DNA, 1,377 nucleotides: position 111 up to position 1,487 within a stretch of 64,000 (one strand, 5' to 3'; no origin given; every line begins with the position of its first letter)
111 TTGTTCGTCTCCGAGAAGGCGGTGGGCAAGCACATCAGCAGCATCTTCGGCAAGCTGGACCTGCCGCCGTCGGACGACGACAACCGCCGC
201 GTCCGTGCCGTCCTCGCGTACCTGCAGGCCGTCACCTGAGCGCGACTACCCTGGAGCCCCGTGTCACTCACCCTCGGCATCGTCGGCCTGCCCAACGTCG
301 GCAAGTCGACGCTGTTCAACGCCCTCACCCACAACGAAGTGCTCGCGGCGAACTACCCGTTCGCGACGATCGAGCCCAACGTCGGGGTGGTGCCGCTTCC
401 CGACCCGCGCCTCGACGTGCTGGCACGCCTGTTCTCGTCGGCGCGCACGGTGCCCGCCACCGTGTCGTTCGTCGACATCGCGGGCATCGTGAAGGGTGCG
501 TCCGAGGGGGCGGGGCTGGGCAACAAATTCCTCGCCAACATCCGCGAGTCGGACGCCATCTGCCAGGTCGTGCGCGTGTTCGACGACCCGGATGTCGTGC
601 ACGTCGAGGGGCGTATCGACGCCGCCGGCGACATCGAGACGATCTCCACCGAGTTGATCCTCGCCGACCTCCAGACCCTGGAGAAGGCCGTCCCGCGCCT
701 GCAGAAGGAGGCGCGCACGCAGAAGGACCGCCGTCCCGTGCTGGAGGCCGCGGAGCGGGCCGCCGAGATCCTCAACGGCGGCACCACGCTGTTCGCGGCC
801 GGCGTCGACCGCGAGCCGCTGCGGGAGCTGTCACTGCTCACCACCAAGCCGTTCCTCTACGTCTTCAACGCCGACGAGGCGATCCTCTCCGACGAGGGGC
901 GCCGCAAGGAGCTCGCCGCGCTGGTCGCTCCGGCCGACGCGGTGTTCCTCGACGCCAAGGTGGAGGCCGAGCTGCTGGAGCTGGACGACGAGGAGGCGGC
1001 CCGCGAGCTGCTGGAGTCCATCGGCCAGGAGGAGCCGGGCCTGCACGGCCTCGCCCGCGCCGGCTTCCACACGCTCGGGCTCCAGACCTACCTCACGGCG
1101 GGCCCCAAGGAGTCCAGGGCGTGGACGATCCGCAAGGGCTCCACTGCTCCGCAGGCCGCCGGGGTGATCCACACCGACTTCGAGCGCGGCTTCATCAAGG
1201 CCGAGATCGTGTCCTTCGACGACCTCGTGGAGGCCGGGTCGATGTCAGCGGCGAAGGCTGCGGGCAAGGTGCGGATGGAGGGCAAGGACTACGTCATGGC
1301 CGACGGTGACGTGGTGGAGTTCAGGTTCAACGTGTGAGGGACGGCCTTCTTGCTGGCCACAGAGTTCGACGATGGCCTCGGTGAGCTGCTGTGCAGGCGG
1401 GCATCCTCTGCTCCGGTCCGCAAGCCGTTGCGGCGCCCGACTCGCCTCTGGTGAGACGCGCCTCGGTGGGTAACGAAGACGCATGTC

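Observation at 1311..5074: Three different TA cassettes stacked behind ychF, each bounded by a copy of the ychF 3-prime terminus and with no recombinase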

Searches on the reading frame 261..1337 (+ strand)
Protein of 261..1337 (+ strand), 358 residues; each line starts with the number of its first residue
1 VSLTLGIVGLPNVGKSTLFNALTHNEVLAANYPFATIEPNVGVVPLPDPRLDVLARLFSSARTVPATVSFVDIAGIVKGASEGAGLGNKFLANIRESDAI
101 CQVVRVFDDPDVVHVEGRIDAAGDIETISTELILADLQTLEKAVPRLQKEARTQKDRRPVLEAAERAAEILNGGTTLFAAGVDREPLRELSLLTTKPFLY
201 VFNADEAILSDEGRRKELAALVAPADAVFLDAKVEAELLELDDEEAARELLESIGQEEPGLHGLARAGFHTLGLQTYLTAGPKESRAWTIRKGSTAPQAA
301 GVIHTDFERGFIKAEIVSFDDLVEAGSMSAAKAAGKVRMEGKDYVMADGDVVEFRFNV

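Call 5: search_protein_families(library=pfam, proteins=[window:261-1337:+], max_evalue=0.01)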
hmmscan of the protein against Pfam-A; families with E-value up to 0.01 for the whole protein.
window:261-1337:+ (358 aa): 4 families
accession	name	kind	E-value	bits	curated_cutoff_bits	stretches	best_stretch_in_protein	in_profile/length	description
PF06071.19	YchF-GTPase_C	-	1.2e-39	134.7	27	1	274-357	1-84/84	Protein of unknown function (DUF933)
PF01926.29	MMR_HSR1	-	1.1e-20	74.2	21.9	1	5-107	2-85/113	50S ribosome-binding GTPase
PF02421.24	FeoB_N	-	7.9e-08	32.4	27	1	5-45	3-43/156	Ferrous iron transport protein B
PF02824.27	TGS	-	0.0021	18.5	22.2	1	289-354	12-58/60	TGS domain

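Call 6: find_encoding_contigs(protein=window:261-1337:+, flank=10000, max_places=10)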
Protein window:261-1337:+ (358 aa): no gene with exactly this product is on record in the collection.

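Call 7: find_related_loci(query=window:261-1334:+, collection=genome_contigs, flank=10000)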
Query window:261-1334:+ (358 aa) in genome_contigs; peptide patterns used: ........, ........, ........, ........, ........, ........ (x = any residue, [..] = any of these).
600 stretches matched a pattern (row limit reached: there are more); 550 encode a relative of the query (tblastn E <= 1e-3); the best 80 are kept; 80 distinct loci.
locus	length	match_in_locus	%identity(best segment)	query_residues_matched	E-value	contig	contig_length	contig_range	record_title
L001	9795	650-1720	87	1-358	0e+0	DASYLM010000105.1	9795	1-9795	MAG TPA_asm: Pseudonocardia sp. isolate SMAG_U4348 k141_2650435, whole genome shotgun sequence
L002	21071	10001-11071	86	1-358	0e+0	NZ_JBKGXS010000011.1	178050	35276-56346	Pseudonocardia sp. 1LY6.1 NODE_11_length_178050_cov_65.207382, whole genome shotgun sequence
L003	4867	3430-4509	87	1-358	0e+0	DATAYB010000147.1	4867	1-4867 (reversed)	MAG TPA_asm: Pseudonocardia sp. isolate SMAG_U5668 k141_1164158, whole genome shotgun sequence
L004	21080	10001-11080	82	1-358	0e+0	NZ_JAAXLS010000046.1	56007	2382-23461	Amycolatopsis acididurans strain K13G38 NODE_46_length_56007_cov_49.411722, whole genome shotgun sequence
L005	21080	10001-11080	83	1-358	0e+0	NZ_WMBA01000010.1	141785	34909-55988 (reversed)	Amycolatopsis pithecellobii strain RM579 NODE_10_length_141785_cov_14.019526, whole genome shotgun sequence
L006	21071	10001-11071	86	1-358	0e+0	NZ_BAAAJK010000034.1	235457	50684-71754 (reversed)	Pseudonocardia kongjuensis strain JCM 11896 sequence34, whole genome shotgun sequence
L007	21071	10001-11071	82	1-358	0e+0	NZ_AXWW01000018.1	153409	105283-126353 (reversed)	Actinokineospora inagensis DSM 44258 H504DRAFT_scaffold00014.14_C, whole genome shotgun sequence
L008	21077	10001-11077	81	1-358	0e+0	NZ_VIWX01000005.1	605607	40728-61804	Saccharopolyspora dendranthemae strain DSM 46699 Ga0310433_15, whole genome shotgun sequence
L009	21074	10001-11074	82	1-357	0e+0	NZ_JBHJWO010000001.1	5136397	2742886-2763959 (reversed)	Nocardia sp. NPDC056064 NPDC056064_T25_H6.ctg-0001, whole genome shotgun sequence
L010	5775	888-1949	90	1-355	0e+0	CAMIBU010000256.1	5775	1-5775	MAG: uncultured Pseudonocardia sp. isolate fqzdzO3UoH_bin.15.MAG genome assembly, contig: NODE_3869_length_5775_cov_5.19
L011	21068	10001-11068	82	1-355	0e+0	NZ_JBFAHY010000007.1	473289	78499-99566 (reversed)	Nocardia sp. NPDC050697 NPDC050697_19_B7.ctg-0007, whole genome shotgun sequence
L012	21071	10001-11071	87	1-358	0e+0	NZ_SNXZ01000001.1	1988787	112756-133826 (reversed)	Labedaea rhizosphaerae strain DSM 45361 Ga0310470_101, whole genome shotgun sequence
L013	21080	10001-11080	82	1-358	0e+0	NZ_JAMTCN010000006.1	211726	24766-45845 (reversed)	Prauserella aidingensis strain DSM 45266 LY13DRAFT_scaffold00006.6, whole genome shotgun sequence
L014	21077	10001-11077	80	1-358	0e+0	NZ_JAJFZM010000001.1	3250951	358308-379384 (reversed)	Nocardia australiensis strain DSM 111727 ctg.s1.000000F.arrow, whole genome shotgun sequence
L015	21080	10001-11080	82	1-358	0e+0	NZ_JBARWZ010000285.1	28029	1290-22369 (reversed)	MAG: Actinophytocola sp. isolate MFD04287_ilm_asm_bin1 k127_5779, whole genome shotgun sequence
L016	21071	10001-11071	83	1-355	0e+0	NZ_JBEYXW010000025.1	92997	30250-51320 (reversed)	Saccharomonospora sp. NPDC046836 NPDC046836_298_D2.ctg-0025, whole genome shotgun sequence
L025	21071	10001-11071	78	1-358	0e+0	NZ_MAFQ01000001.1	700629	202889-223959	Mycobacteroides franklinii strain CV002 sctg_0001_0001, whole genome shotgun sequence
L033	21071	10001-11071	78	1-358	0e+0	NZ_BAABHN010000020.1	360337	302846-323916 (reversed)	Actinomycetospora chibensis strain JCM 17978 sequence20, whole genome shotgun sequence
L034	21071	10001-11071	79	1-358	0e+0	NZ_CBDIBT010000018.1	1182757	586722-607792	MAG: Mycobacterium sp. isolate 6a8151c9-1d64-4c86-8155-6a490b99ed08 contig_18, whole genome shotgun sequence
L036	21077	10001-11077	84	1-358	0e+0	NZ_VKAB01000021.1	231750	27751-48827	Saccharothrix deserti strain BMP B8144 Scaffold15_1, whole genome shotgun sequence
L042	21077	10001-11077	85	1-358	0e+0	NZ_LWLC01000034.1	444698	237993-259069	Saccharothrix sp. CB00851 scaffold4, whole genome shotgun sequence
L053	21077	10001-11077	77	1-358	1e-178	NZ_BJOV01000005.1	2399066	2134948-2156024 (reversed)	Gordonia spumicola strain NBRC 107696 sequence05, whole genome shotgun sequence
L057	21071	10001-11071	80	1-358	3e-178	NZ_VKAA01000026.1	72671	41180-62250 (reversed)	Mycolicibacterium sp. 018/SC-01/001 NODE_26_length_72671_cov_33.722002, whole genome shotgun sequence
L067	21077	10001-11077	82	1-358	2e-177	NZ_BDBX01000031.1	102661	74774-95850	Nocardia sienata NBRC 100364, whole genome shotgun sequence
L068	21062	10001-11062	82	1-355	4e-177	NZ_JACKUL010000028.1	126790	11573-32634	Mycolicibacterium flavescens strain DSM 43991 MFLAVDSM43991_contig000028, whole genome shotgun sequence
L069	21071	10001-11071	81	1-358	6e-177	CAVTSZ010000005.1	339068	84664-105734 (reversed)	MAG: uncultured Actinomycetota bacterium isolate MFD09267.bin.3.85 genome assembly, contig: contig_13712, whole genome s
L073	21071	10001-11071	81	1-358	0e+0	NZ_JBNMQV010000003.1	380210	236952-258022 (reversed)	Mycolicibacterium celeriflavum strain JTCC_040 contig00003, whole genome shotgun sequence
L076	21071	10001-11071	79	1-358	4e-176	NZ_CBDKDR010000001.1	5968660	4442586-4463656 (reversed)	Mycobacterium sp. smrl_JER01 contig_1, whole genome shotgun sequence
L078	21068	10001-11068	80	1-357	5e-176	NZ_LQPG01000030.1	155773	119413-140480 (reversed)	Mycolicibacter longobardus strain DSM 45394 contig_36, whole genome shotgun sequence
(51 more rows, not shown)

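Call 14: search_protein_families(library=pfam, proteins=[L053:18967-20676:-, L053:12541-15141:+, L053:16660-17724:+, L053:11324-11920:+, L053:12000-12434:-, L053:15811-16179:+, L053:16124-16663:+, L053:17534-18037:+, L053:18030-18500:+, L053:20686-20979:-], max_evalue=0.01)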
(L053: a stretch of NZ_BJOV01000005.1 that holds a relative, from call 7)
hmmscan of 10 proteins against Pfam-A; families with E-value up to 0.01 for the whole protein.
L053:18967-20676:- (569 aa): 3 families
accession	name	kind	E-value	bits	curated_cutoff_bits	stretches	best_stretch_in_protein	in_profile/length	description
PF00589.27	Phage_integrase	-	3.3e-05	24.2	27.1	1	513-557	125-168/172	Phage integrase family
PF22022.2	Phage_int_M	-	4.6e-05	24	27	1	72-141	3-76/96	Phage integrase central domain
PF14659.12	Phage_int_SAM_3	-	0.00093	19.8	22.6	1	74-119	6-51/58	Phage integrase, N-terminal SAM-like domain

L053:12541-15141:+ (866 aa): 2 families
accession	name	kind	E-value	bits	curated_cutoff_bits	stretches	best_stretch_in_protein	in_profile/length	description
PF20199.4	RepSA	-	2e-42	146.3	34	1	73-485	15-339/438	Replication initiator protein, pSAM2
PF23343.2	REP_ORF2-G2P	-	4.2e-06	27.4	27.8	1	256-304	34-77/99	Replication-associated protein ORF2/G2P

L053:16660-17724:+ (354 aa): 5 families
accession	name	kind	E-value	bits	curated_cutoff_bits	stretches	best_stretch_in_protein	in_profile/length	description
PF01580.24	FtsK_SpoIIIE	-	1.9e-06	28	24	1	115-175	41-108/221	FtsK/SpoIIIE family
PF13191.12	AAA_16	-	0.00095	20.1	32.6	1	115-243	26-129/167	AAA ATPase domain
PF00004.35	AAA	-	0.0018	19.1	21.2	1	116-273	1-128/131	ATPase family associated with various cellular activities (AAA)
PF20703.3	nSTAND1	-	0.0085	16.2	27.1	0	116-253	36-160/379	Novel STAND NTPase 1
PF13481.12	AAA_25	-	0.0097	16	27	0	182-255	118-191/195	AAA domain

L053:11324-11920:+ (198 aa): 0 families

L053:12000-12434:- (144 aa): 0 families

L053:15811-16179:+ (122 aa): 0 families

L053:16124-16663:+ (179 aa): 1 family
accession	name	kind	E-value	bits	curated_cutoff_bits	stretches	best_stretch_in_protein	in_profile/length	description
PF01757.29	Acyl_transf_3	-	0.0013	18.3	31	1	37-139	180-274/326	Acyltransferase domain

L053:17534-18037:+ (167 aa): 0 families

L053:18030-18500:+ (156 aa): 0 families

L053:20686-20979:- (97 aa): 0 families

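Call 19: search_protein_families(library=pfam, proteins=[L002:11151-11396:+, L002:11350-11685:+, L002:11866-12303:+, L008:11125-12003:-, L013:15641-15826:+, L013:15823-16275:+, L013:16418-17026:+, L013:17010-17459:+, L025:11179-11616:+, L034:11429-11935:-], max_evalue=0.01)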
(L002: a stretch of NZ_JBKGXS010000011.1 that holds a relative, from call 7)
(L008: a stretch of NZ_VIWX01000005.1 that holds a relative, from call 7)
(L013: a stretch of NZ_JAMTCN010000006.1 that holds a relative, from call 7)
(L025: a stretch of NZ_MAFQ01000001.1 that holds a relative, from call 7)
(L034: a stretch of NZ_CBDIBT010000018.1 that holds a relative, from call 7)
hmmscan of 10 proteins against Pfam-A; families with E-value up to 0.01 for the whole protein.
L002:11151-11396:+ (81 aa): 1 family
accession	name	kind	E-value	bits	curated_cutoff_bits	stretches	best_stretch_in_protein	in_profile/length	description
PF05015.19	HigB-like_toxin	-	3.8e-15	56.6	27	1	11-73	24-86/91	RelE-like toxin of type II toxin-antitoxin system HigB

L002:11350-11685:+ (111 aa): 3 families
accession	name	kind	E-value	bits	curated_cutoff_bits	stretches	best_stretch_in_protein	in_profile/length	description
PF01381.28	HTH_3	-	1.7e-10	41.2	23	1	35-81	8-54/55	Helix-turn-helix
PF12844.13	HTH_19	-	6.3e-07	29.7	30.2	1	33-80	9-56/64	Helix-turn-helix domain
PF13560.12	HTH_31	-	0.00045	20.9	27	1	36-80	14-59/64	Helix-turn-helix domain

L002:11866-12303:+ (145 aa): 2 families
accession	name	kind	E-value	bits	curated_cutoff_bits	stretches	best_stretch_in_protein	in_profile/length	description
PF01230.28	HIT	-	2.6e-25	89.3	21.5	1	18-111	5-97/98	HIT domain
PF11969.13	DcpS_C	-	2.1e-14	54.4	24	1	7-107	2-100/114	Scavenger mRNA decapping enzyme C-term binding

L008:11125-12003:- (292 aa): 0 families

L013:15641-15826:+ (61 aa): 1 family
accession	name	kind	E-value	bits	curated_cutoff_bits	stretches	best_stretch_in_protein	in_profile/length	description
PF22513.2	FitA-like_RHH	-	6.9e-06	26.4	27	1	8-23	23-38/39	Antitoxin FitA-like, ribbon-helix-helix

L013:15823-16275:+ (150 aa): 1 family
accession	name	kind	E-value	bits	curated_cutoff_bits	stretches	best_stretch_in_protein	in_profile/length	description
PF01850.27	PIN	-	4.4e-09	37.4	23.6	1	8-133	1-117/120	PIN domain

L013:16418-17026:+ (202 aa): 3 families
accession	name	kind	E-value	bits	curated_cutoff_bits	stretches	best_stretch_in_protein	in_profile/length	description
PF12802.13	MarR_2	-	3.2e-06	27.6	27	1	19-68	9-60/61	MarR family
PF12840.13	HTH_20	-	9.9e-05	22.7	27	1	19-62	8-49/51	Helix-turn-helix domain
PF09339.16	HTH_IclR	-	0.0054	16.9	22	0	23-61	10-48/52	IclR helix-turn-helix domain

L013:17010-17459:+ (149 aa): 1 family
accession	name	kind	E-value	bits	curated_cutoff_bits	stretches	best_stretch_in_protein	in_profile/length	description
PF05168.19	HEPN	-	5.2e-07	30.3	22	1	30-141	4-114/117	HEPN domain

L025:11179-11616:+ (145 aa): 1 family
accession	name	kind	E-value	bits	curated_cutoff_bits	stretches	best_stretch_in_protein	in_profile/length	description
PF08818.16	DUF1801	-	1.7e-06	28.8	27.2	1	52-144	2-85/85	Domain of unknown function (DU1801)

L034:11429-11935:- (168 aa): 1 family
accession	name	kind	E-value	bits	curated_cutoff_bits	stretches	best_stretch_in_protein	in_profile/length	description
PF04075.20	F420H2_quin_red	-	2.8e-23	82.9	22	1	40-152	16-129/130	F420H(2)-dependent quinone reductase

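Call 20: search_protein_families(library=pfam, proteins=[L033:11122-11961:+, L036:12357-12560:+, L036:12557-12973:+, L042:11230-12222:-, L057:11786-12070:+, L057:12067-12330:+, L067:13349-14242:+, L069:11119-11910:-, L073:11094-11897:-, L076:11770-12372:-], max_evalue=0.01)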
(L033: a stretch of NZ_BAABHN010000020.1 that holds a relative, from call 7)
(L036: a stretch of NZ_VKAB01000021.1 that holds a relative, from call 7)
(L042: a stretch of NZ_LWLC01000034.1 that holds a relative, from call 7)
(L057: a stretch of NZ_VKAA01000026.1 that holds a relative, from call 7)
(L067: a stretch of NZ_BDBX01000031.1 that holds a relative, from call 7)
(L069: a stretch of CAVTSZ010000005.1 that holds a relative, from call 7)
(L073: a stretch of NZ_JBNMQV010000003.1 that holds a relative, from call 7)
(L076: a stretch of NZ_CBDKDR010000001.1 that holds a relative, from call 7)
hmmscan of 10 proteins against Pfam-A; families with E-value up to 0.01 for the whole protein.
L033:11122-11961:+ (279 aa): 1 family
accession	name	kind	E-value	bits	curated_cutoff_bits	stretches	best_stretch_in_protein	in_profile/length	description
PF00248.27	Aldo_ket_red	-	6.9e-56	189.9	24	1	17-265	2-288/291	Aldo/keto reductase family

L036:12357-12560:+ (67 aa): 0 families

L036:12557-12973:+ (138 aa): 1 family
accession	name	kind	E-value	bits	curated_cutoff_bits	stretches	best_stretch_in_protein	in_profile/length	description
PF02661.23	Fic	-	3.2e-12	47.6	24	1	5-81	1-92/93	Fic/DOC family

L042:11230-12222:- (330 aa): 1 family
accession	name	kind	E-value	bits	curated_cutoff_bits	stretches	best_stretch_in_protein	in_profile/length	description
PF07751.16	Abi_2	-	2.3e-44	152.3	25.6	1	34-241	2-184/184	Abi-like protein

L057:11786-12070:+ (94 aa): 1 family
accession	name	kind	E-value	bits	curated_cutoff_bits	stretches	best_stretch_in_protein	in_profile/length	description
PF02604.26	PhdYeFM_antitox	-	1.2e-21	76.7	29.8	1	1-74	1-74/74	Antitoxin Phd_YefM, type II toxin-antitoxin system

L057:12067-12330:+ (87 aa): 1 family
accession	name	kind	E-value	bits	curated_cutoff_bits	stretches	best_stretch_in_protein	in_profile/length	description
PF05016.21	ParE_toxin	-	4.1e-06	27.7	23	1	41-86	44-89/89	ParE toxin of type II toxin-antitoxin system, parDE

L067:13349-14242:+ (297 aa): 1 family
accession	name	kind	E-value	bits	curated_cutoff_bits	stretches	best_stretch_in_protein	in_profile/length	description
PF07751.16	Abi_2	-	1.7e-33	116.9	25.6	1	30-219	2-184/184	Abi-like protein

L069:11119-11910:- (263 aa): 2 families
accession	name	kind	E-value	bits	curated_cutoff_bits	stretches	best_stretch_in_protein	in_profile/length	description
PF00892.27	EamA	-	2.9e-24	86.3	28.2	2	112-248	2-133/135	EamA-like transporter family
PF06027.18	SLC35F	-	0.00077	19.5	21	1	63-245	113-294/299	Solute carrier family 35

L073:11094-11897:- (267 aa): 6 families
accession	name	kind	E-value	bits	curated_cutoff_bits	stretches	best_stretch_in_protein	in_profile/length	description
PF12697.13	Abhydrolase_6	-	3.3e-26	93.7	26.3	1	24-256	1-216/217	Alpha/beta hydrolase family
PF00561.26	Abhydrolase_1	-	1e-18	68.4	25.8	1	23-247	2-242/245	alpha/beta hydrolase fold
PF12146.15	Hydrolase_4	-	2.8e-16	60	27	1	24-248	7-237/239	Serine aminopeptidase, S33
PF06821.19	Ser_hydrolase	-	0.00096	19.5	22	0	196-252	106-161/172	Serine hydrolase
PF01674.24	Lipase_2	-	0.0012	18.9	20.3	1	22-109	2-94/219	Lipase (class 2)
PF08386.16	Abhydrolase_4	-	0.0014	19.1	21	0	202-263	31-92/103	TAP-like protein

L076:11770-12372:- (200 aa): 6 families
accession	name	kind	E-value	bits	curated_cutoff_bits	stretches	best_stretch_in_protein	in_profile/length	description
PF13649.12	Methyltransf_25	-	4.4e-14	53.4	27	1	46-136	1-97/97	Methyltransferase domain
PF08241.18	Methyltransf_11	-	4.5e-12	46.9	21.2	1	47-140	1-95/95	Methyltransferase domain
PF13489.12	Methyltransf_23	-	1.6e-08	34.9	27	1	34-147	12-123/164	Methyltransferase domain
PF08242.18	Methyltransf_12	-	4.3e-07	31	30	1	47-138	1-98/98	Methyltransferase domain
PF13847.12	Methyltransf_31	-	4.9e-05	23.5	27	1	45-90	6-54/145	Methyltransferase domain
PF13679.12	Methyltransf_32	-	0.0066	16.9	27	1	45-89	28-78/143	Methyltransferase domain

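Call 44: find_related_loci(query=window:261-1334:+, collection=metagenome_contigs, flank=10000)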
Query window:261-1334:+ (358 aa) in metagenome_contigs; peptide patterns used: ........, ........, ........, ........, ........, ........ (x = any residue, [..] = any of these).
600 stretches matched a pattern (row limit reached: there are more); 530 encode a relative of the query (tblastn E <= 1e-3); the best 80 are kept; 80 distinct loci.
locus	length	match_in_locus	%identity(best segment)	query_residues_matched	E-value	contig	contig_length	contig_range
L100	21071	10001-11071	93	1-358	0e+0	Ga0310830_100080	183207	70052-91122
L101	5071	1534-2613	84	1-358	0e+0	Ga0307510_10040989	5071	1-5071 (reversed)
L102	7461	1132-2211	88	1-358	0e+0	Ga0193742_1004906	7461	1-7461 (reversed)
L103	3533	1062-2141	81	1-358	0e+0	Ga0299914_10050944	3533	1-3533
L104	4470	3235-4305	82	1-358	0e+0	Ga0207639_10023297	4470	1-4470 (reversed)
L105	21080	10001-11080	80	1-358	0e+0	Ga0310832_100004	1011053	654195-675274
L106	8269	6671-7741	80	1-358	0e+0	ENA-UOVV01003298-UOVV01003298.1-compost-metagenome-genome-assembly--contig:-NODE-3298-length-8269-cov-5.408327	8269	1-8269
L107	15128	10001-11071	80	1-358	0e+0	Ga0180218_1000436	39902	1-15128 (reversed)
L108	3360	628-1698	81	1-358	0e+0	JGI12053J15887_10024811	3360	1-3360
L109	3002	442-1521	83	1-358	0e+0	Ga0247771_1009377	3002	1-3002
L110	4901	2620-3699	81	1-358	0e+0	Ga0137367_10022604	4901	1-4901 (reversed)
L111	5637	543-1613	80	1-358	0e+0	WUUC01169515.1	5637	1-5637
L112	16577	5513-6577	81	1-356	0e+0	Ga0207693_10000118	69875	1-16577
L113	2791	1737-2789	81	1-350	0e+0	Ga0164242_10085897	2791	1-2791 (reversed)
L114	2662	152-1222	87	1-358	0e+0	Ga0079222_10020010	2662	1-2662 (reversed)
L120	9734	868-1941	80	1-357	0e+0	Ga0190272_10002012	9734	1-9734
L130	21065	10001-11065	86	1-356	0e+0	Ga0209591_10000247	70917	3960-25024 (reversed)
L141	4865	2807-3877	81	1-358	2e-180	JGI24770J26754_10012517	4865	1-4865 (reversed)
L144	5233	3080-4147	78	1-357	2e-179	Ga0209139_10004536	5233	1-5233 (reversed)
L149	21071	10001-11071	78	1-358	2e-174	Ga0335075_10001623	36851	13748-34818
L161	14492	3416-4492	79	1-358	1e-173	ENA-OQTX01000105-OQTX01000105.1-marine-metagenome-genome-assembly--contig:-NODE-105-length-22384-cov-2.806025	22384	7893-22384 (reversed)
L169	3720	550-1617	79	1-355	7e-180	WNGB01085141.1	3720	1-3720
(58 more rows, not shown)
